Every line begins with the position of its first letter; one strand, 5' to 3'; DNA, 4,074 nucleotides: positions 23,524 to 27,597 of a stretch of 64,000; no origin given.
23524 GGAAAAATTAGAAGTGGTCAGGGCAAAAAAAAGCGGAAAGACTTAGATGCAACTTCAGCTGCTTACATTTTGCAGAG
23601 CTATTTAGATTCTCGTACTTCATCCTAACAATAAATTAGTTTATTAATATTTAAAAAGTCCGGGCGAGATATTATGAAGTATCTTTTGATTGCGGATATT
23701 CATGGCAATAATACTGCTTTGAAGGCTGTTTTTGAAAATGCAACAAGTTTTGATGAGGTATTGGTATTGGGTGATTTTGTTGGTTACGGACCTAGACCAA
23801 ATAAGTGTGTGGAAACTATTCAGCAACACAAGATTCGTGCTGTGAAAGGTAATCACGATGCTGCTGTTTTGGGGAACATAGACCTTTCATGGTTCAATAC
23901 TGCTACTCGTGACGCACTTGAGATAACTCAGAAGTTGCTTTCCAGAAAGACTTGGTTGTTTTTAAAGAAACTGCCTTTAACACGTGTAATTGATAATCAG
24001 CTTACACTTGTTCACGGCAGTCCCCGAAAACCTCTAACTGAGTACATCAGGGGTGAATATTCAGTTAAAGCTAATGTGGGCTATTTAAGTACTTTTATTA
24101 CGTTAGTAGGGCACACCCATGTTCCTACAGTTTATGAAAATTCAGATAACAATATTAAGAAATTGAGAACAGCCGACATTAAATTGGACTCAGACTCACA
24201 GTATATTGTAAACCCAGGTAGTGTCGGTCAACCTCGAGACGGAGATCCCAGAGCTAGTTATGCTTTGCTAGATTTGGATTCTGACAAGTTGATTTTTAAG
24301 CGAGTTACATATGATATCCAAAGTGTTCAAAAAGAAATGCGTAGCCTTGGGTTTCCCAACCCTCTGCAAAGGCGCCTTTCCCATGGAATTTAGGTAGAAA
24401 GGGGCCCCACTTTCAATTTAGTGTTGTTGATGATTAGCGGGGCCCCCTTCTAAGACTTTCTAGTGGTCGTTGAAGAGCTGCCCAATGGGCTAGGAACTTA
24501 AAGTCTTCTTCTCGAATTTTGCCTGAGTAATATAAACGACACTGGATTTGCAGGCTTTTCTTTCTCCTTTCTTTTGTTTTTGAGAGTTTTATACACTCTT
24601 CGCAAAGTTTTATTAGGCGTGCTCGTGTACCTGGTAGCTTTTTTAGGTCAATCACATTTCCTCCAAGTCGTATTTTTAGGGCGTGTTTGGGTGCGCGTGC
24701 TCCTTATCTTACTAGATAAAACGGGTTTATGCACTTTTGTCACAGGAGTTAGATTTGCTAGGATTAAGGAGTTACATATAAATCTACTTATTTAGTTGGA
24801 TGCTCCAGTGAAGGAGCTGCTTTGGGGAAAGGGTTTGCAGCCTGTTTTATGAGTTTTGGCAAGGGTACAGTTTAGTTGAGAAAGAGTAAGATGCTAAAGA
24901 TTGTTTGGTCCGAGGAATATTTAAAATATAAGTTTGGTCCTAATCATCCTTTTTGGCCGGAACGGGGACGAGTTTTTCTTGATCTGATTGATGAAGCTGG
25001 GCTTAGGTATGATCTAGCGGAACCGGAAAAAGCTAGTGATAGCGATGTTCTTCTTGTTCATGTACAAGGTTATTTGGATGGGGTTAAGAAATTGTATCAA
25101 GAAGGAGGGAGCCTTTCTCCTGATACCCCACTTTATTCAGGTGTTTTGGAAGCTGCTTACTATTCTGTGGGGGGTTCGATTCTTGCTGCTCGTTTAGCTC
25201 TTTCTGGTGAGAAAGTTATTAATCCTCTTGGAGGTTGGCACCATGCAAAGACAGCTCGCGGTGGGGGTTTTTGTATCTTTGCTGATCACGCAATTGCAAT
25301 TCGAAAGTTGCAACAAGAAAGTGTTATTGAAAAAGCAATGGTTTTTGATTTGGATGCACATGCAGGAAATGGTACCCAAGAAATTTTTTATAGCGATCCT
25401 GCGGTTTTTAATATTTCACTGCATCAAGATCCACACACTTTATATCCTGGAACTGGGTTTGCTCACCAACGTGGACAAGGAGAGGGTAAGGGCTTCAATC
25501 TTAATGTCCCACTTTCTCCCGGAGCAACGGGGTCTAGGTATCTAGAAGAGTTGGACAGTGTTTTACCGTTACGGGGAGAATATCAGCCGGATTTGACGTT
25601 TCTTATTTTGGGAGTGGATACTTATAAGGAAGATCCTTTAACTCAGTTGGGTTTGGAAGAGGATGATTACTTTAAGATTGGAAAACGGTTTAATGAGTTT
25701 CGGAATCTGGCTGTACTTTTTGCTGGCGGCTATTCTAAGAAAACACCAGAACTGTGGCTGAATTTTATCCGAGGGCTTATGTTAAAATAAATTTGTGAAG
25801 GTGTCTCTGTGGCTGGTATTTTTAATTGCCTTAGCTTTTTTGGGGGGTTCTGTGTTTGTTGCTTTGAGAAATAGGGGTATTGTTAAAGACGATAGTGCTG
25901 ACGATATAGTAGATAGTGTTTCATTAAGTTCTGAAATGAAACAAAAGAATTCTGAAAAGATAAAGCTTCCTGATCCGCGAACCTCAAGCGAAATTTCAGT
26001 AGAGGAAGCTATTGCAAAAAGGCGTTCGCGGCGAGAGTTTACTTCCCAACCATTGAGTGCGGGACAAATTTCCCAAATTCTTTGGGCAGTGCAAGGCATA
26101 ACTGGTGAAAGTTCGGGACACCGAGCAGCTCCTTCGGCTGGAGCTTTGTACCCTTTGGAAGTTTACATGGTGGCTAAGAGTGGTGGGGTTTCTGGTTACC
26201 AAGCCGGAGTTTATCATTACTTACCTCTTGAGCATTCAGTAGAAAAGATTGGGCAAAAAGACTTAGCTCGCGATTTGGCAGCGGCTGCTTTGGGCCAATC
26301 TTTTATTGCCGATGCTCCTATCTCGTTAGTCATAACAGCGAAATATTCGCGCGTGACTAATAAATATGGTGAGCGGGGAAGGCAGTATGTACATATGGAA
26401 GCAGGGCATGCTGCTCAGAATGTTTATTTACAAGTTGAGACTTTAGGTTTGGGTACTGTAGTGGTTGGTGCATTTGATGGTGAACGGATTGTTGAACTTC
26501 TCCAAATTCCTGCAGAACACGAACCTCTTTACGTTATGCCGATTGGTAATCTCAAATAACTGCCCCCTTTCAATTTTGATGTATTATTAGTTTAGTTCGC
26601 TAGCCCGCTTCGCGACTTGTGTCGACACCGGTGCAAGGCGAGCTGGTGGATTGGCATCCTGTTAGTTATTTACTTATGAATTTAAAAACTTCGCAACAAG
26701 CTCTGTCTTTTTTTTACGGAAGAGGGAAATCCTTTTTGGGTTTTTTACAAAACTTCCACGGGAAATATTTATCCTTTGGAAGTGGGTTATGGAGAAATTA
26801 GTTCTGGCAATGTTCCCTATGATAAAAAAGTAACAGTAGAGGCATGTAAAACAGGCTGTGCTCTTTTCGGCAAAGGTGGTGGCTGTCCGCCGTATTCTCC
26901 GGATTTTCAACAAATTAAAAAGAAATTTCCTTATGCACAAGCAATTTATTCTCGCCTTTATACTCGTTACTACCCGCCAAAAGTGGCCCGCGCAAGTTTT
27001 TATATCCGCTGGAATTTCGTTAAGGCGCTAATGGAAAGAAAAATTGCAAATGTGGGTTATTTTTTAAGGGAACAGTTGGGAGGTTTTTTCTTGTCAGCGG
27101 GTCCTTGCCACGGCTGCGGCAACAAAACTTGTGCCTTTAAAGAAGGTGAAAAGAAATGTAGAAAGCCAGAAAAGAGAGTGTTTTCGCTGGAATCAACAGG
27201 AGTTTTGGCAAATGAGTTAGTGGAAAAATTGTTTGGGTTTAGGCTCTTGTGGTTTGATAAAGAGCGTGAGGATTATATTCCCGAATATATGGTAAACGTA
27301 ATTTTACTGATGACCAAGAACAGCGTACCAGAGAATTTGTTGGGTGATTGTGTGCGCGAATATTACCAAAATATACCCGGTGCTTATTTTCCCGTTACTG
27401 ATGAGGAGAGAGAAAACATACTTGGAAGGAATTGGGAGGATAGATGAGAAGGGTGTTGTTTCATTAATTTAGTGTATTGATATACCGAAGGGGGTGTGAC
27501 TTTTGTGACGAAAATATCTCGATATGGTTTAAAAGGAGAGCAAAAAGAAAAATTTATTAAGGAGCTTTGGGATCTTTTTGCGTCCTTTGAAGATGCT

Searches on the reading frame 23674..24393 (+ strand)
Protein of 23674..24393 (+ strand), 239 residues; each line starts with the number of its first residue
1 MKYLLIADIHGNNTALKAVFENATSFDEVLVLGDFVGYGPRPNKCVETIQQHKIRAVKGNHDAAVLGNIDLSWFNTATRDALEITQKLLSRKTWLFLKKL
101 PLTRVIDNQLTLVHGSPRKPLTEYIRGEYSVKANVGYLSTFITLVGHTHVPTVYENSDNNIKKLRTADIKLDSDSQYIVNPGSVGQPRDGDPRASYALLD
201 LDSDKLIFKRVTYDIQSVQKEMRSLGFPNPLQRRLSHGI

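Call 89: search_protein_families(library=pfam, proteins=[window:23674-24393:+], max_evalue=0.001)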
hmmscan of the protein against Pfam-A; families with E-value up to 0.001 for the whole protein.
window:23674-24393:+ (239 aa): 2 families
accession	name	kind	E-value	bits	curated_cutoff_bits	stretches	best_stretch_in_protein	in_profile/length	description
PF12850.12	Metallophos_2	-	1.5e-20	74.2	27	1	1-203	1-153/154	Calcineurin-like phosphoesterase superfamily domain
PF00149.33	Metallophos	-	1.9e-13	51.7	21.5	1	1-121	1-117/191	Calcineurin-like phosphoesterase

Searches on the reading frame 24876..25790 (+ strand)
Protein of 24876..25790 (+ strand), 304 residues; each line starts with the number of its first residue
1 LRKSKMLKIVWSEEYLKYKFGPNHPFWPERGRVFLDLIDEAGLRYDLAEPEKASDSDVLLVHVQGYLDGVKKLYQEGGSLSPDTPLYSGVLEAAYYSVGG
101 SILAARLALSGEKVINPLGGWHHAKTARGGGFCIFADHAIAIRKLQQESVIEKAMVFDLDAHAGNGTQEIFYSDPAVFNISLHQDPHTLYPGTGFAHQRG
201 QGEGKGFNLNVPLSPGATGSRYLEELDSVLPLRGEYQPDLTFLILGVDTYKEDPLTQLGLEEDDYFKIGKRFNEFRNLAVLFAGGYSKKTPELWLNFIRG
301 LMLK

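Call 89: search_protein_families(library=pfam, proteins=[window:24876-25790:+], max_evalue=0.001)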
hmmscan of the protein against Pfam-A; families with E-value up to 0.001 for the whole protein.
window:24876-25790:+ (304 aa): 1 family
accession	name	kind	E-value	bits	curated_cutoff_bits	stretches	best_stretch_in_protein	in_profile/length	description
PF00850.24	Hist_deacetyl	-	9e-68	229.2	27.9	1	24-298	1-295/298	Histone deacetylase domain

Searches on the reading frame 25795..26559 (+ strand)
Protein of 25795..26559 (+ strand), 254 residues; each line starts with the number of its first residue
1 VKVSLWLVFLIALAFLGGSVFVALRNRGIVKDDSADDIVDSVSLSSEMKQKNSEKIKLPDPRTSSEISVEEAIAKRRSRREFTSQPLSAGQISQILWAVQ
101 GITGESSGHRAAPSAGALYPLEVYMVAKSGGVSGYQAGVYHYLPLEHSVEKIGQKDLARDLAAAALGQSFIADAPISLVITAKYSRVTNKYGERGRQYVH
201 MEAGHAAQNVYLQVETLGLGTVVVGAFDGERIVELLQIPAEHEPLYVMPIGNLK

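Call 89: search_protein_families(library=pfam, proteins=[window:25795-26559:+], max_evalue=0.001)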
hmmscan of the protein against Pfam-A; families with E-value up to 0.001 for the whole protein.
window:25795-26559:+ (254 aa): 2 families
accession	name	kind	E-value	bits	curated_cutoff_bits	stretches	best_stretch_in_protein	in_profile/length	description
PF00881.29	Nitroreductase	-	1.1e-32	114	23.5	1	73-251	1-166/167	Nitroreductase family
PF14512.11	TM1586_NiRdase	-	4.3e-06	26.9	27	0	69-106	2-39/215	Putative TM nitroreductase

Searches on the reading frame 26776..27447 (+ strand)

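Call 89: search_protein_families(library=pfam, proteins=[window:26776-27447:+], max_evalue=0.001)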
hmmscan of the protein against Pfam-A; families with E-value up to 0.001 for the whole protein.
window:26776-27447:+ (223 aa): 1 family
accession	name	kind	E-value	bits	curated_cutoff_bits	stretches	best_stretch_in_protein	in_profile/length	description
PF10050.14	DUF2284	-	9.9e-19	68.1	25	1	8-162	3-150/161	Predicted metal-binding protein (DUF2284)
